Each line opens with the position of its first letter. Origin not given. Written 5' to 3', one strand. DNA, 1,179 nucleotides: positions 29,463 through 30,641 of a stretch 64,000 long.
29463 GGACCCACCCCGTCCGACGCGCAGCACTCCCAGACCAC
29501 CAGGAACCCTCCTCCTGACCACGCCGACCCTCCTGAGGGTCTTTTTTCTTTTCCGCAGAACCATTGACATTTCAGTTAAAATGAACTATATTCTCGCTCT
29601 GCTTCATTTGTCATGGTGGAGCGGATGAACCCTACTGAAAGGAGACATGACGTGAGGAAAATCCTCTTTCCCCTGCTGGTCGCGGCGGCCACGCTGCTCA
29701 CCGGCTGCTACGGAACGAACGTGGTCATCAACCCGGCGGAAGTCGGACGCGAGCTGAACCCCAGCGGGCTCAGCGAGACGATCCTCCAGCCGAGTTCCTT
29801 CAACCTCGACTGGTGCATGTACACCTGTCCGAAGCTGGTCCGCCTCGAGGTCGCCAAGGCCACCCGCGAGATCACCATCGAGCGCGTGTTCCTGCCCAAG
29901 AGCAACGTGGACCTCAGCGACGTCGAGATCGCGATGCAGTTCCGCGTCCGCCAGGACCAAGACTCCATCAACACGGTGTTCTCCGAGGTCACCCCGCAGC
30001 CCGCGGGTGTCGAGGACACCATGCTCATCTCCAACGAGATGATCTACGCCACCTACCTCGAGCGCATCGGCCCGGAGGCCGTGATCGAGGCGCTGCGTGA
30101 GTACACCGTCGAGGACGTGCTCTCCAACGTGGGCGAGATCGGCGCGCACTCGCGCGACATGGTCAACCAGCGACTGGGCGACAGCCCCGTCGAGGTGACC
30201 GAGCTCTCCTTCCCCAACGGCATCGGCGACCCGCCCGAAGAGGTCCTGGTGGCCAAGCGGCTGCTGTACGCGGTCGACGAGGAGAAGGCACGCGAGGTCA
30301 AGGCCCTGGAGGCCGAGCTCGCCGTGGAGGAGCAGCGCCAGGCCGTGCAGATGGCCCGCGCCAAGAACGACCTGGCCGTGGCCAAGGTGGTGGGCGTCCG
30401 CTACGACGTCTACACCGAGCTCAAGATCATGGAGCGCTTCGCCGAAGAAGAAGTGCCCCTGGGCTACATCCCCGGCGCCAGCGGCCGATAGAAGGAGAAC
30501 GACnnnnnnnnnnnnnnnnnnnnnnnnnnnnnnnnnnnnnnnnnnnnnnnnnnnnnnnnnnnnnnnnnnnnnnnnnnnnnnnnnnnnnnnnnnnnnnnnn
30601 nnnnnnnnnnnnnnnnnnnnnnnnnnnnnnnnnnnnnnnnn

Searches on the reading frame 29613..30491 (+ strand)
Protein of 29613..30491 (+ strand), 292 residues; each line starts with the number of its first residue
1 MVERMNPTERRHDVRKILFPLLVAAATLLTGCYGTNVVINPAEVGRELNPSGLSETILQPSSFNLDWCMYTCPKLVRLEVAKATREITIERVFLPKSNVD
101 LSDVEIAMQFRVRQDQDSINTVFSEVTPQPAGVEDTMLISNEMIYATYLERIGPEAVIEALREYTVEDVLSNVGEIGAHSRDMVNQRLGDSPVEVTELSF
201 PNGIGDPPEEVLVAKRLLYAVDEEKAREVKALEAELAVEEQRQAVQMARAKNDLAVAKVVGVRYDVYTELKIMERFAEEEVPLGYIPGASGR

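Call 3: search_protein_families(library=pfam, proteins=[window:29613-30491:+], max_evalue=0.01)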
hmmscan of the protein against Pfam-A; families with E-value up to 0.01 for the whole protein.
window:29613-30491:+ (292 aa): 1 family
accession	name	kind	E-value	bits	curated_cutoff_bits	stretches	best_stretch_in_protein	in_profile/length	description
PF01145.31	Band_7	-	1.5e-05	25.6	23.6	1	85-240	43-173/176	SPFH domain / Band 7 family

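Call 4: search_protein_families(library=ncbifam, proteins=[window:29613-30491:+], max_evalue=0.01)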
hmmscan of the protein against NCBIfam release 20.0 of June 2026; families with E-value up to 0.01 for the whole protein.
window:29613-30491:+ (292 aa): 1 family
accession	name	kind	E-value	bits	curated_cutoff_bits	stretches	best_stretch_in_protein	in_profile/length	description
NF040957.1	Arch_PMK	equivalog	0.0026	17.3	500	1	215-291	204-279/316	phosphomevalonate kinase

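Call 8: find_encoding_contigs(protein=window:29613-30491:+, flank=10000, max_places=8)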
Protein window:29613-30491:+ (292 aa): no gene with exactly this product is on record in the collection.

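Call 16: find_homologous_proteins(query=window:29613-30491:+, max_evalue=0.001)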
Query window:29613-30491:+ (292 aa): 73 proteins with E <= 0.001 among 2947 candidates.
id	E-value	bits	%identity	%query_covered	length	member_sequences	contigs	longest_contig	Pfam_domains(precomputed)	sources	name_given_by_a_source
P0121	2.8e-175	599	100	96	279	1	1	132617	PF01145.32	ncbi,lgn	-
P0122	1.2e-105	371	64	95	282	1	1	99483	PF01145.32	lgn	-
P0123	3.7e-84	301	56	87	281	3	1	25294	PF01145.32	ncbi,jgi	jgi:hypothetical protein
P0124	1.1e-83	299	56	88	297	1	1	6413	PF01145.32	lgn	-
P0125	1.0e-82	296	54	91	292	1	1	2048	PF01145.32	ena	-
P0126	8.7e-82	293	55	88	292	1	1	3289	PF01145.32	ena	-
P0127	1.8e-81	292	53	91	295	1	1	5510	PF01145.32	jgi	jgi:hypothetical protein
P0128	2.2e-81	292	51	94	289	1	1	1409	PF01145.32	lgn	-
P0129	4.1e-81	291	51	92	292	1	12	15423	PF01145.32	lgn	-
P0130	7.7e-81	290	54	86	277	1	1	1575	PF01145.32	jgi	jgi:hypothetical protein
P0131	1.6e-80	289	54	88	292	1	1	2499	PF01145.32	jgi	jgi:hypothetical protein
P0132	2.0e-80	288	55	88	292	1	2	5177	PF01145.32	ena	-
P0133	4.0e-80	287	53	84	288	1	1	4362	PF01145.32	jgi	jgi:hypothetical protein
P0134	1.2e-79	286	53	88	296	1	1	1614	PF01145.32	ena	-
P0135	1.4e-79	286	53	90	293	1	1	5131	PF01145.32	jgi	jgi:SPFH domain / Band 7 family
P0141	7.0e-77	277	49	90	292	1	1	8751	PF01145.32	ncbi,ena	-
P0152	2.9e-74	268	50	95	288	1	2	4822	-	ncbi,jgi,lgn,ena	-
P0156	9.8e-74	267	48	88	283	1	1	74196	PF01145.32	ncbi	-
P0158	2.5e-73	265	52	90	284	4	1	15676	PF01145.32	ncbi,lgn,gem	-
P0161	4.4e-72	261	47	88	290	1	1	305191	PF01145.32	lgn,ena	-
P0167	8.6e-71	257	51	89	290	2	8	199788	PF01145.32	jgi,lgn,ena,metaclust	metaclust:\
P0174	1.9e-67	246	46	92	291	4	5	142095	PF01145.32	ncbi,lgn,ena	-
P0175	2.1e-67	246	46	95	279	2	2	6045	-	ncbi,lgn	-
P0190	7.9e-53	198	42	90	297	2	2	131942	-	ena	-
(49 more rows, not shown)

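Call 18: find_encoding_contigs(protein=P0121, flank=4000, max_places=3)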
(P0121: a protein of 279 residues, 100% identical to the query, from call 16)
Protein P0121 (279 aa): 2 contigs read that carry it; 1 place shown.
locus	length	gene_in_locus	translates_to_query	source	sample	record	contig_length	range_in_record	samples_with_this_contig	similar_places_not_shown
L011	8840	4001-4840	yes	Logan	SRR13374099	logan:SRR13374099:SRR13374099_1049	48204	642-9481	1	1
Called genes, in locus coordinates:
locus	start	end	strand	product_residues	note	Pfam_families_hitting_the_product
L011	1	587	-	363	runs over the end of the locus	PF00438:S-AdoMet_synt_N, PF02772:S-AdoMet_synt_M, PF02773:S-AdoMet_synt_C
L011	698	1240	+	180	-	-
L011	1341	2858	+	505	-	-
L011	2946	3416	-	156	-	-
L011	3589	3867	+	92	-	-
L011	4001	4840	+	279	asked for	PF01145:Band_7 (weak)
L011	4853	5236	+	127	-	-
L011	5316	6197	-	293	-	PF04116:FA_hydroxylase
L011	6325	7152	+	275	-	PF00459:Inositol_P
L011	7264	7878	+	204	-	PF01726:LexA_DNA_bind, PF13412:HTH_24 (weak), PF13730:HTH_36 (weak), PF00717:Peptidase_S24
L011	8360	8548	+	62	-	-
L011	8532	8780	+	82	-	-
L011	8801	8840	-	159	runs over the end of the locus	PF00583:Acetyltransf_1, PF13673:Acetyltransf_10 (weak), PF13508:Acetyltransf_7, PF08445:FR47 (weak)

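Call 19: find_encoding_contigs(protein=P0122, flank=8000, max_places=3)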
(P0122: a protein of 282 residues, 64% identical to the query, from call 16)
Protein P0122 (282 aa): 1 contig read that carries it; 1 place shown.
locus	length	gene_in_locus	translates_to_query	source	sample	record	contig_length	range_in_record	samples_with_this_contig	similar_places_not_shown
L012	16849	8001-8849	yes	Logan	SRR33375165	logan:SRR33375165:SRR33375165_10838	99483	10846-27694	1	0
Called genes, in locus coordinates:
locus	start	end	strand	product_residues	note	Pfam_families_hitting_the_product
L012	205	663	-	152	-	PF08448:PAS_4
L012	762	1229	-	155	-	PF01551:Peptidase_M23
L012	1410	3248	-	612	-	PF05935:Arylsulfotrans (weak), PF14269:Arylsulfotran_2 (weak)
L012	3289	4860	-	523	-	PF05935:Arylsulfotrans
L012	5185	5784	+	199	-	PF14066:DUF4256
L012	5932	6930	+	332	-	-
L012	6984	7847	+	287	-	-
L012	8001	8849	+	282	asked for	PF01145:Band_7 (weak)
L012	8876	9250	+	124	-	-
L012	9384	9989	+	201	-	-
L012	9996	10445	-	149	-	PF08818:DUF1801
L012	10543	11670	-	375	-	-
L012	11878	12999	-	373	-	PF00557:Peptidase_M24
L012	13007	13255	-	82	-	PF07883:Cupin_2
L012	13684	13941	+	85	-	PF00550:PP-binding (weak)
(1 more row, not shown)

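Call 20: find_encoding_contigs(protein=P0123, flank=8000, max_places=3)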
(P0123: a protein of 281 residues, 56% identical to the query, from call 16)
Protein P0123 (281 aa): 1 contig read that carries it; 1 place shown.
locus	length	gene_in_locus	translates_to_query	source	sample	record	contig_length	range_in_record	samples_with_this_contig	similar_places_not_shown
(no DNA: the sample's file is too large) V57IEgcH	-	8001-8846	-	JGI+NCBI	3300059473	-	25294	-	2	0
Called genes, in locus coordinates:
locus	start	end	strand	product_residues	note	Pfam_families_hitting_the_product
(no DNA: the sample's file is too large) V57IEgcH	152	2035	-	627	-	PF13646:HEAT_2 (weak), PF02985:HEAT (faint), PF13646:HEAT_2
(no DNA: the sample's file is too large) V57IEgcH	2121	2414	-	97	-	PF09650:PHA_gran_rgn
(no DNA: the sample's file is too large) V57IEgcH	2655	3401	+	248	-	-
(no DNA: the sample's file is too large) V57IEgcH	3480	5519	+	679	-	-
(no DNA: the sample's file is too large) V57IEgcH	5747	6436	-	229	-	PF01553:Acyltransferase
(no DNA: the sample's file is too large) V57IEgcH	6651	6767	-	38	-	-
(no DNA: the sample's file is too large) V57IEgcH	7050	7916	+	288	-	PF00351:Biopterin_H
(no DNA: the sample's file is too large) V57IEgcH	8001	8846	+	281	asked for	PF01145:Band_7 (weak)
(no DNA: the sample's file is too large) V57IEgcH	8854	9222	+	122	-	-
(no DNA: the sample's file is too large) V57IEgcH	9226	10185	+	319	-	PF02678:Pirin, PF05726:Pirin_C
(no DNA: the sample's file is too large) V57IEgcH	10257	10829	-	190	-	-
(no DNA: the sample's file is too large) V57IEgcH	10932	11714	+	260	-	-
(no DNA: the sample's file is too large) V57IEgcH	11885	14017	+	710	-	PF01464:SLT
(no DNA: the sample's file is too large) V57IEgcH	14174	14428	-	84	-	-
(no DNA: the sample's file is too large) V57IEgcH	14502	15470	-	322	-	-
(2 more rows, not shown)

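Call 23: list_cluster_members(proteins=[P0121, P0002, P0123, P0156, P0174, P0158, P0141, P0152, P0175, P0167])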
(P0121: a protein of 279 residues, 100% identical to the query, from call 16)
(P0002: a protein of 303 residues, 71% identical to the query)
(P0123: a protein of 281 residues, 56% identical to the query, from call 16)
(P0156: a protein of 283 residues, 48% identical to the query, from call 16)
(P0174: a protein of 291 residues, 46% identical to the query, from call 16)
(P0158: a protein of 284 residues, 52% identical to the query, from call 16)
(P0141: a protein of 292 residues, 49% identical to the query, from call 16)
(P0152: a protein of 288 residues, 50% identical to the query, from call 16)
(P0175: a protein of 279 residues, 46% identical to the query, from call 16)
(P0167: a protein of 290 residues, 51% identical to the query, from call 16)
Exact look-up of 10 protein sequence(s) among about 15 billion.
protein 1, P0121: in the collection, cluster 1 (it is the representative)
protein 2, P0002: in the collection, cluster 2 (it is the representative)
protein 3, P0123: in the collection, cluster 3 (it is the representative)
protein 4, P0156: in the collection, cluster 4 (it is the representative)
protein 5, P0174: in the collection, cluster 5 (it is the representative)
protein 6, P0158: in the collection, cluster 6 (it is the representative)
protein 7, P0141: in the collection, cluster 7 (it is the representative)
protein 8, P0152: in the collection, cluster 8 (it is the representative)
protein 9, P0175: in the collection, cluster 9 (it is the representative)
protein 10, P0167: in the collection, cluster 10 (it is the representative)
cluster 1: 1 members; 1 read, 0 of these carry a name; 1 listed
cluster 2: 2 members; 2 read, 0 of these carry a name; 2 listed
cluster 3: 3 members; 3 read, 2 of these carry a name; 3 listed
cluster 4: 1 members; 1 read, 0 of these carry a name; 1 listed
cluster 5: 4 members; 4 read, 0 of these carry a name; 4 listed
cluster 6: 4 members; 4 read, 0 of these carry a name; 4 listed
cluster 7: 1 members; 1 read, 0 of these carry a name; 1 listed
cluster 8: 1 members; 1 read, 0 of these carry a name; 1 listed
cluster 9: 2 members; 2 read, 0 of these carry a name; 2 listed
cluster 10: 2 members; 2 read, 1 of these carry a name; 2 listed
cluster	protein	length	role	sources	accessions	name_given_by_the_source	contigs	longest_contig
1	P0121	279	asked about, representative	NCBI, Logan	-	-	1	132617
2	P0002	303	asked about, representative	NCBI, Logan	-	-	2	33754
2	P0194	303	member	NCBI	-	-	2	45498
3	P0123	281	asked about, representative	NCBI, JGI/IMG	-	hypothetical protein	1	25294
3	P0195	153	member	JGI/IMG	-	hypothetical protein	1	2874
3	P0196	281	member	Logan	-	-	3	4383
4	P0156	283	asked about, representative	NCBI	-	-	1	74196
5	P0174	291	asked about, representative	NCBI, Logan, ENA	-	-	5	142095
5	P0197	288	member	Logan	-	-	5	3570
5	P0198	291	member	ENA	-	-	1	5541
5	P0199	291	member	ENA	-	-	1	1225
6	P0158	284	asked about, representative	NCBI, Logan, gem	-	-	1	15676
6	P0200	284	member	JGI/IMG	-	-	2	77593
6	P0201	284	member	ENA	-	-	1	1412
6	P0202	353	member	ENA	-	-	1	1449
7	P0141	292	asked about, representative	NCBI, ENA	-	-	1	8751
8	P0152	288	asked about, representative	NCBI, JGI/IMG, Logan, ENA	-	-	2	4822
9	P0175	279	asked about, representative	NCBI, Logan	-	-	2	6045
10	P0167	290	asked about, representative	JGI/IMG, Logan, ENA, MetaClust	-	\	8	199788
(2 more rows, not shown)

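Call 30: search_solved_structures(query=window:29613-30491:+, max_evalue=1)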
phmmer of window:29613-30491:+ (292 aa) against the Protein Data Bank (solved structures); distinct sequences matched with E-value up to 1: 3.
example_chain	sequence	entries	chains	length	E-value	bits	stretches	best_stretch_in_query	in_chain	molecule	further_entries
4m63_A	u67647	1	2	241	0.13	15.2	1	215-280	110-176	T3SS2 effector VopL nucleation of actin polymerization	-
1wot_A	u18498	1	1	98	0.26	14.2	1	215-279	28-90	PUTATIVE MINIMAL NUCLEOTIDYLTRANSFERASE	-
3ryl_A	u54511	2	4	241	0.49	13.3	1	215-280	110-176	protein VPA1370 | VopL C terminal domain protein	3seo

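Call 41: find_related_loci(query=A2, collection=viral_contigs, flank=8000)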
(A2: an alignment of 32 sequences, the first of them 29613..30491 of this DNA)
Query A2 (292 aa) in viral_contigs; peptide patterns used: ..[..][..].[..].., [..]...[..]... (x = any residue, [..] = any of these).
40 stretches matched a pattern; 3 encode a relative of the query (tblastn E <= 1e-3); 3 distinct loci.
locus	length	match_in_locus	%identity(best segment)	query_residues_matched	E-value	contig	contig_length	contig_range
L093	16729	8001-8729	52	34-276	7e-80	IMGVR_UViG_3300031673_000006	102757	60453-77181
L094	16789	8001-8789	48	16-278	4e-78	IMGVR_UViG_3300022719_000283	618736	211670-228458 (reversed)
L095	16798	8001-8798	44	14-278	5e-65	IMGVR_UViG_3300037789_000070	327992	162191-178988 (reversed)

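Call 44: predict_structure(alignment_id=A2)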
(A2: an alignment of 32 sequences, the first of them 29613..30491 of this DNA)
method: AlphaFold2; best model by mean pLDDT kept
length: 292 residues; sequences in the alignment: 32
mean_pLDDT: 90.8   pTM: 0.73
mean pLDDT of the five models: 90.8, 90.7, 89.0, 88.3, 88.2
residues with pLDDT >= 90: 226; 70-90: 40; 50-70: 23; < 50: 3
segments of 3 or more residues with pLDDT < 50: none
pLDDT, mean of each block of 10 residues (from residue 1): 54 71 83 85 96 95 87 95 98 97 98 97 98 94 98 98 96 98 98 98 95 92 94 95 95 96 94 87 60 45
secondary structure, 60 per line:
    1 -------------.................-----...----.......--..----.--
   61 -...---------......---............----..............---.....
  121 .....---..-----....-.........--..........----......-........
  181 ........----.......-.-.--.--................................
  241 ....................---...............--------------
elements in order: H14-30 E36-38 E43-49 E62-64 E74-79 E83-94 E99-112 H116-125 E136-139 H141-149 H152-161 H166-171 H173-188 E193-199 H209-260 H264-278

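Call 46: search_protein_representatives(alignment_id=A2)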
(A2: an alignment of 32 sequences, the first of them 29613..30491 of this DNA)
Query: 32 sequences, 287 profile positions. Proteins with E-value up to 0.001 (for the whole library): 223; up to 1e-10: 127; up to 1e-30: 34. The best 150 are listed.
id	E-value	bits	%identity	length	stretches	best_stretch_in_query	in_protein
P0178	2.6e-116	404.1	-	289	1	6-281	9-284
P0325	2.2e-115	401.1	-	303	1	7-281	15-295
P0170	1.2e-110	385.5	-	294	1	6-273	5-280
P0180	1.3e-102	359.2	-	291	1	1-281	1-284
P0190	2.2e-102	358.4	-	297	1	1-280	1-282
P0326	5.0e-100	350.7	-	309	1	9-280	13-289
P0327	6.2e-91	320.8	-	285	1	1-273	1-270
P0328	1.4e-88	313.1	-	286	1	1-273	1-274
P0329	1.5e-85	303.2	-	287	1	1-277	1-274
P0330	3.9e-82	292.0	-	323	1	6-274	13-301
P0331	7.4e-81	287.8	-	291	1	2-282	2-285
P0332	9.5e-80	284.1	-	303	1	7-271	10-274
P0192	8.9e-71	254.7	-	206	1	95-282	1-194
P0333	5.2e-69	248.9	-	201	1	1-181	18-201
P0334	1.9e-68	247.0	-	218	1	68-282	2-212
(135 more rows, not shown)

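Call 47: fold_search(model_id=the predicted structure, library=pdb)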
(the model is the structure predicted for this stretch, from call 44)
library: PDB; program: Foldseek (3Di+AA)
matches with E <= 10: 301; with E <= 0.001: 52
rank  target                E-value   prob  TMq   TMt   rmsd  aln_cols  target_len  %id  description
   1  7vhq_E                1.6e-11  1.00  0.49  0.53  11.2       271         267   15  Structural insights into the membrane microdomain organization by SPFH family proteins (released 2022-01-19)
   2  8rrh_B                2.5e-11  1.00  0.49  0.48  11.1       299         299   14  The human prohibitin complex (released 2024-12-18)
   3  9o9z_a                3.9e-11  1.00  0.50  0.55  10.2       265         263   14  The human PHB1/2 complex (closed) (released 2025-10-22)
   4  9o9z_A                5.5e-11  1.00  0.52  0.61  10.2       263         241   12  The human PHB1/2 complex (closed) (released 2025-10-22)
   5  8rrh_A                9.5e-11  1.00  0.49  0.52  12.3       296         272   12  The human prohibitin complex (released 2024-12-18)
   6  9cz2_XA               1.5e-10  1.00  0.46  0.48  11.1       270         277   17  Cryo-EM structure of a nautilus-like HflK/C assembly in complex with FtsH AAA protease (released 2024-11-13)
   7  9z7u_B                2.2e-10  1.00  0.47  0.50  11.6       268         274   11  Human Stomatin - C8 Symmetry (released 2026-02-25)
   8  7vhq_G                2.3e-10  1.00  0.51  0.49   9.8       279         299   15  Structural insights into the membrane microdomain organization by SPFH family proteins (released 2022-01-19)
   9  9vvj_A                3.5e-10  1.00  0.44  0.43   9.3       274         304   12  Cryo-EM structure of the erlin1/2 complex purified using DDM and GDN (released 2026-03-25)
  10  9oh9_A                5.4e-10  1.00  0.49  0.55  11.4       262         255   11  Human Stomatin Complex in Native Membrane Vesicles (released 2025-08-13)
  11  9z7u_C                5.4e-10  1.00  0.47  0.51  11.4       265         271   12  Human Stomatin - C8 Symmetry (released 2026-02-25)
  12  9vvj_a                7.7e-10  1.00  0.43  0.42   9.3       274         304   13  Cryo-EM structure of the erlin1/2 complex purified using DDM and GDN (released 2026-03-25)
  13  9oh9_B                8.2e-10  1.00  0.49  0.55  11.3       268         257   11  Human Stomatin Complex in Native Membrane Vesicles (released 2025-08-13)
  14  9paw_XC               1.1e-09  1.00  0.42  0.47  11.6       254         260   17  Cryo-EM structure of the engineered HflK/C variant stabilized in the closed conformation via disulfide bond crosslink (released 2026-03-04)
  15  9vvg_a                1.5e-09  1.00  0.46  0.45   9.1       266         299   13  Cryo-EM structure of the erlin1/2 complex purified using GDN and CHS (released 2026-03-25)
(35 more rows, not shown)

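Call 49: search_protein_families(library=padloc, proteins=[window:29652-30491:+], max_evalue=0.01)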
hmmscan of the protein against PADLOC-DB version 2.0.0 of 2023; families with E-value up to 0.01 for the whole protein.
window:29652-30491:+ (279 aa): 0 families

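Call 50: search_protein_families(library=phrogs, proteins=[window:29652-30491:+], max_evalue=0.01)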
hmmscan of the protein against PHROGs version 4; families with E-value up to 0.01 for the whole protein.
window:29652-30491:+ (279 aa): 1 family
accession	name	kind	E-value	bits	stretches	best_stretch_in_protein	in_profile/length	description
phrog_200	-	other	1.7e-15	58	1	4-244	85-306/379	lipoprotein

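Call 53: search_dna_similar(query=window:29652-30491:+, collection=phages, mode=protein, max_evalue=0.001, max_rows=20)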
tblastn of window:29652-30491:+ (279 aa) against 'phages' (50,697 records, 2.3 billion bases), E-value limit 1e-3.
Records with a match: 57; places in all: 57; records where one place covers at least 80% of the query: 2.
Best place of each record, by identity: <60% 57.
By first word of the organism name: Vibrio 48; Aeromonas 7; Pseudomonas 2.
By host as written in the record: - 19; Aeromonas hydrophila 5; Vibrio parahaemolyticus 5; Vibrio sp. 4; Vibrio alginolyticus ATCC 17749 2; Vibrio alginolyticus V1 2; Vibrio alginolyticus 2; Vibrio alginolyticus NBRC 15630 = ATCC 17749 2; and 14 more.
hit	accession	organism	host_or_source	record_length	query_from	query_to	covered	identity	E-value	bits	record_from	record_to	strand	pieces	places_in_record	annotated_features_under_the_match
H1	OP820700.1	Aeromonas phage vB_AdhS_TS3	Aeromonas dhakensis AM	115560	1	264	95%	27.2%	7e-11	68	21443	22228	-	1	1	hypothetical protein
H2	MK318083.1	Aeromonas phage Akh-2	Aeromonas hydrophila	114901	1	264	95%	26.8%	2e-10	67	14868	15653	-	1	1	hypothetical protein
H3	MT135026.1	Vibrio phage V09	Vibrio parahaemolyticus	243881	1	191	68%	30.3%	1e-9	65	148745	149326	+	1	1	hypothetical protein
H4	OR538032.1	Vibrio phage PG216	Vibrio parahaemolyticus G299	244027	1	191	68%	30.3%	1e-9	65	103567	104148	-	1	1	hypothetical protein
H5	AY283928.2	Vibrio phage KVP40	-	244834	1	191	68%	30.3%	1e-9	65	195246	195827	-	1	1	hypothetical protein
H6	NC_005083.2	Vibrio phage KVP40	Vibrio parahaemolyticus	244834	1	191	68%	30.3%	1e-9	65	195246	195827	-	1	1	hypothetical protein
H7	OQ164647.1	Vibrio phage vB_ValM_PVA8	Vibrio sp.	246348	1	191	68%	30.3%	1e-9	65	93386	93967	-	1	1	hypothetical protein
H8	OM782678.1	Vibrio phage PC-Liy1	Vibrio sp.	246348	1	191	68%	30.3%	1e-9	65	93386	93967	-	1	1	hypothetical protein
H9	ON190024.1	Vibrio phage PVA8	Vibrio sp.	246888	1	191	68%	30.3%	1e-9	65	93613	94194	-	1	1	hypothetical protein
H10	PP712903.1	Vibrio phage TCU-VP04-AIR2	Vibrio parahaemolyticus VP.1593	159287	1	191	68%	30.3%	1e-9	65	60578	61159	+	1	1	hypothetical protein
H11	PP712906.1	Vibrio phage TCU-VP03-AIR1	Vibrio parahaemolyticus VP.10806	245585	1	191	68%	30.3%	1e-9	65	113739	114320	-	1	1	hypothetical protein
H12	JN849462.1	Vibrio phage phi-pp2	Vibrio parahaemolyticus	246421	1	191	68%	30.3%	1e-9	65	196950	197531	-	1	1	hypothetical protein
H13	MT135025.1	Vibrio phage V07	Vibrio parahaemolyticus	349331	1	191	68%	30.3%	1e-9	64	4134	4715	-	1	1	hypothetical protein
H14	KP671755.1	Vibrio phage ValKK3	Vibrio alginolyticus ATCC 17749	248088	1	193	69%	29.6%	9e-8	59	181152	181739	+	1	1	hypothetical protein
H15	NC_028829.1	Vibrio phage ValKK3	Vibrio alginolyticus ATCC 17749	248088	1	193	69%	29.6%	9e-8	59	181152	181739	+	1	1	hypothetical protein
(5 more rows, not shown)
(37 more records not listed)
